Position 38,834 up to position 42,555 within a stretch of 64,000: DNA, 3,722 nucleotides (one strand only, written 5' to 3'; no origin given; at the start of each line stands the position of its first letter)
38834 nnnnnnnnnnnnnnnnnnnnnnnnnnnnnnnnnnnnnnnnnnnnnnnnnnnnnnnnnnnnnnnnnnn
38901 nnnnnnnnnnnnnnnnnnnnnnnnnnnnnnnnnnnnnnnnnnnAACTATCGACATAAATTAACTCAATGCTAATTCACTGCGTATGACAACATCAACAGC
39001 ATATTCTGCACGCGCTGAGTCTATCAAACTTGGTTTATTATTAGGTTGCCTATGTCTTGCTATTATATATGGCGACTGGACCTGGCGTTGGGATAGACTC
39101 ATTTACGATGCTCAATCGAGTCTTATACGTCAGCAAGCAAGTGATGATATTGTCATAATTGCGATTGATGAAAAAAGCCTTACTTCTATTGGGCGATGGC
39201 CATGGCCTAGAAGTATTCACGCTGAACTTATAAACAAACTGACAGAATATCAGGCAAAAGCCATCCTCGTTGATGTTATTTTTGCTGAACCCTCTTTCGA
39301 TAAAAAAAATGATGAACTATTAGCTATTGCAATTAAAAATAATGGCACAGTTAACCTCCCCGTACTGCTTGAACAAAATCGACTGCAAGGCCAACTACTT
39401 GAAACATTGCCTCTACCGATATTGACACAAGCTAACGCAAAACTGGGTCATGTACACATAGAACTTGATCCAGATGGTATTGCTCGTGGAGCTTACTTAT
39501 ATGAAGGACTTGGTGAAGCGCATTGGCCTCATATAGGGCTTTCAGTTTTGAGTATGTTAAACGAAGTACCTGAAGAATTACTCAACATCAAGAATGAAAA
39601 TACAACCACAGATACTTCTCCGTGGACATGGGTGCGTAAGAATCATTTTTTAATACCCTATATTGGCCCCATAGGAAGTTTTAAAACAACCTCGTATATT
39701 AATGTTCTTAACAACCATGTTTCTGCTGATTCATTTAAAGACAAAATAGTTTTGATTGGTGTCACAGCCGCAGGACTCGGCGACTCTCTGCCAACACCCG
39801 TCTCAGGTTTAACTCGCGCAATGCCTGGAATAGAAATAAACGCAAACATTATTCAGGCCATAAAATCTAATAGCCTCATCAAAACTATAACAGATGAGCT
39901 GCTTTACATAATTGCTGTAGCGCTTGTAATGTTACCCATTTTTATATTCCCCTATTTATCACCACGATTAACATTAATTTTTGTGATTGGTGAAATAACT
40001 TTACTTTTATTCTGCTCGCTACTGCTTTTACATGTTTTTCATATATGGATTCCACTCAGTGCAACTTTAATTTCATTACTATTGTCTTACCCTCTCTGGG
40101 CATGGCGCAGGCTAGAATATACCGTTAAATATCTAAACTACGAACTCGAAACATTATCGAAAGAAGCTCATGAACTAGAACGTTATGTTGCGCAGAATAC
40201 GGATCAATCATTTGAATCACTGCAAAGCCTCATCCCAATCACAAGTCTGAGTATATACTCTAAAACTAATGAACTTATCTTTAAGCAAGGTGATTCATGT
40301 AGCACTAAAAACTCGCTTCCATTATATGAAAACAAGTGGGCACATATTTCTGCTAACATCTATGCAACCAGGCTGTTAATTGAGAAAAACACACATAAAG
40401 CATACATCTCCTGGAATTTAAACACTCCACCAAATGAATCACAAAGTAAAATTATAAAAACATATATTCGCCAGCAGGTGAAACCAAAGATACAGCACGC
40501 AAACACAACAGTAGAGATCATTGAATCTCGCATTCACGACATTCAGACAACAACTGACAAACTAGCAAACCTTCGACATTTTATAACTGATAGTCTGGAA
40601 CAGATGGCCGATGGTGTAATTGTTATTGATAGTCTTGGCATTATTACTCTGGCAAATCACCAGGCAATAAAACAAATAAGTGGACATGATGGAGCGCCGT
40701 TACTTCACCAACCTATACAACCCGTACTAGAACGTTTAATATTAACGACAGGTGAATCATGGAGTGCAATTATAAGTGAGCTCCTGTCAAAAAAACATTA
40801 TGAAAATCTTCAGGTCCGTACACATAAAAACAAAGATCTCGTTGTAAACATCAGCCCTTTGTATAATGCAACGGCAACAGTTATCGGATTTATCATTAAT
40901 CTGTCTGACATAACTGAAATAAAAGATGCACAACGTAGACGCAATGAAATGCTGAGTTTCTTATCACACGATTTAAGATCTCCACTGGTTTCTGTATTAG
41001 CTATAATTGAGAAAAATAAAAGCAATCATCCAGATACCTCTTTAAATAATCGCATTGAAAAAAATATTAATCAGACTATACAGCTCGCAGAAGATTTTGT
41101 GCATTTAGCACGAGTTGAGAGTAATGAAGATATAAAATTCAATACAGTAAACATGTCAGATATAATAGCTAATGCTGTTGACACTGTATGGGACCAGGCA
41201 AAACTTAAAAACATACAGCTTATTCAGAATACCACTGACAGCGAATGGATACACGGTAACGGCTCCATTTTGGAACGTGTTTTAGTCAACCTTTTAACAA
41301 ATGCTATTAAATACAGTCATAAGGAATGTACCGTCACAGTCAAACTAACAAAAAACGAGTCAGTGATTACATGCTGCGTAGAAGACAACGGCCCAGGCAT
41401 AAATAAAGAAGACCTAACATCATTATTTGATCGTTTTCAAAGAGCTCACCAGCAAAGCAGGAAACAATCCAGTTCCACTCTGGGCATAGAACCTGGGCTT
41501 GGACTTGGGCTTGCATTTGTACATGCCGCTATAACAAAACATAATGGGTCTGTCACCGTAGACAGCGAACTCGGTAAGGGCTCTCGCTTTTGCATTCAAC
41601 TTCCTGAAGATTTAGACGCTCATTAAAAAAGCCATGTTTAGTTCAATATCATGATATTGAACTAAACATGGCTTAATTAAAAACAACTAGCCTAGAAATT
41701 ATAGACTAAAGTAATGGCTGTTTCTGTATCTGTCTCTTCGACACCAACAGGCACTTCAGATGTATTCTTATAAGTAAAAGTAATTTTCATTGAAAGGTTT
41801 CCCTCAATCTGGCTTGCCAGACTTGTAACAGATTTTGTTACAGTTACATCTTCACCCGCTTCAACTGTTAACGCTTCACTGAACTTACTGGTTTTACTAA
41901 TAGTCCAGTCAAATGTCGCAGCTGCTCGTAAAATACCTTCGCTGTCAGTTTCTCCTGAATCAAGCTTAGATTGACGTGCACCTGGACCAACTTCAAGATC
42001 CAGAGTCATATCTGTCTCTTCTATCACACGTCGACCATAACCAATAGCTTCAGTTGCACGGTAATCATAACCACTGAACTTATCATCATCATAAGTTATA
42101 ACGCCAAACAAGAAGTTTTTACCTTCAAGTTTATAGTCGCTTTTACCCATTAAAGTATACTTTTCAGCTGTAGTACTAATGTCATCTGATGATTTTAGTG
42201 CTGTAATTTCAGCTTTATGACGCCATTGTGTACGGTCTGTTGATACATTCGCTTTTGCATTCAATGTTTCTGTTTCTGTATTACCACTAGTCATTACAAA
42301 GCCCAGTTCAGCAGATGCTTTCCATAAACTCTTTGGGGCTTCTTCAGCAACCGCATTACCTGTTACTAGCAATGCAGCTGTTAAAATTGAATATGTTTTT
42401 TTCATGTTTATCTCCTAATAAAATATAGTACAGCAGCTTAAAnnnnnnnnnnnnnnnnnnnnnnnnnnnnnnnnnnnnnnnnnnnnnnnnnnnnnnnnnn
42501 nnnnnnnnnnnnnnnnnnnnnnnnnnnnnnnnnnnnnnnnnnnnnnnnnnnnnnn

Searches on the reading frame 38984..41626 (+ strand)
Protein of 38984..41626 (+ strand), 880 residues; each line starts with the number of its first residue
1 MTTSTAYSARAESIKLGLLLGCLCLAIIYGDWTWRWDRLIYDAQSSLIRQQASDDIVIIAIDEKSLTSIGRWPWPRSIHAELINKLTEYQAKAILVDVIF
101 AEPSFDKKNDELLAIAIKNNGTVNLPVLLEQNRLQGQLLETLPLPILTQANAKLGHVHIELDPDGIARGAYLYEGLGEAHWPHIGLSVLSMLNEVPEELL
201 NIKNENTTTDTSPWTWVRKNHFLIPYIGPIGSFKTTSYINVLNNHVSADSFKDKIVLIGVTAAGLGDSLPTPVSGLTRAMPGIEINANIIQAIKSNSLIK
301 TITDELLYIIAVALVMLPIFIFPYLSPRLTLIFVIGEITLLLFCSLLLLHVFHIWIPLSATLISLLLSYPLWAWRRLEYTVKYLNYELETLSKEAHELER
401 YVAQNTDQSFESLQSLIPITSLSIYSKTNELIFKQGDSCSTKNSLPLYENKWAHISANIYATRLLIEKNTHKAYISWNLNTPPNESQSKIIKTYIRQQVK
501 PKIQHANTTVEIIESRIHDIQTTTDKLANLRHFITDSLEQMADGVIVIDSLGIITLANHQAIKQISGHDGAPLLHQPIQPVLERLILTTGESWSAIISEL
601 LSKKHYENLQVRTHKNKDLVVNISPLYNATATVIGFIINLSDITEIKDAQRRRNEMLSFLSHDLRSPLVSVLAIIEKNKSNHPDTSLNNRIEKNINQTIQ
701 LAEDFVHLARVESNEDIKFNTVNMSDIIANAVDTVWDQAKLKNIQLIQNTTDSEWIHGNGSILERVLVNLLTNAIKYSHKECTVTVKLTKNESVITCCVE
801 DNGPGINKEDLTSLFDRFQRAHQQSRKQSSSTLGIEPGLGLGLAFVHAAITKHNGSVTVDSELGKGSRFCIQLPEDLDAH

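Call 41: search_protein_families(library=pfam, proteins=[window:38984-41626:+], max_evalue=0.00001)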
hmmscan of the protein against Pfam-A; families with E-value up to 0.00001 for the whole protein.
window:38984-41626:+ (880 aa): 3 families
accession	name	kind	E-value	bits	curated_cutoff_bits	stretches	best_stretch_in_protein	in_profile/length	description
PF05226.16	CHASE2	-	6.5e-57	193.5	26.3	1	25-316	6-255/257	CHASE2 domain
PF02518.31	HATPase_c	-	4.9e-25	88.6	26.4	1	761-876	4-110/111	Histidine kinase-, DNA gyrase B-, and HSP90-like ATPase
PF13589.12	HATPase_c_3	-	6.3e-09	36.4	25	1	763-849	3-85/137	Histidine kinase-, DNA gyrase B-, and HSP90-like ATPase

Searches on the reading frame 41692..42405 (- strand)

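Call 41: search_protein_families(library=pfam, proteins=[window:41692-42405:-], max_evalue=0.00001)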
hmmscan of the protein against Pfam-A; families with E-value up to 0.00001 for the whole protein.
window:41692-42405:- (237 aa): 1 family
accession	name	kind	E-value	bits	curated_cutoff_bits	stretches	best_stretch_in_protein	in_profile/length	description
PF04338.18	DUF481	-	4.3e-57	194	21.1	1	32-237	1-210/210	Protein of unknown function, DUF481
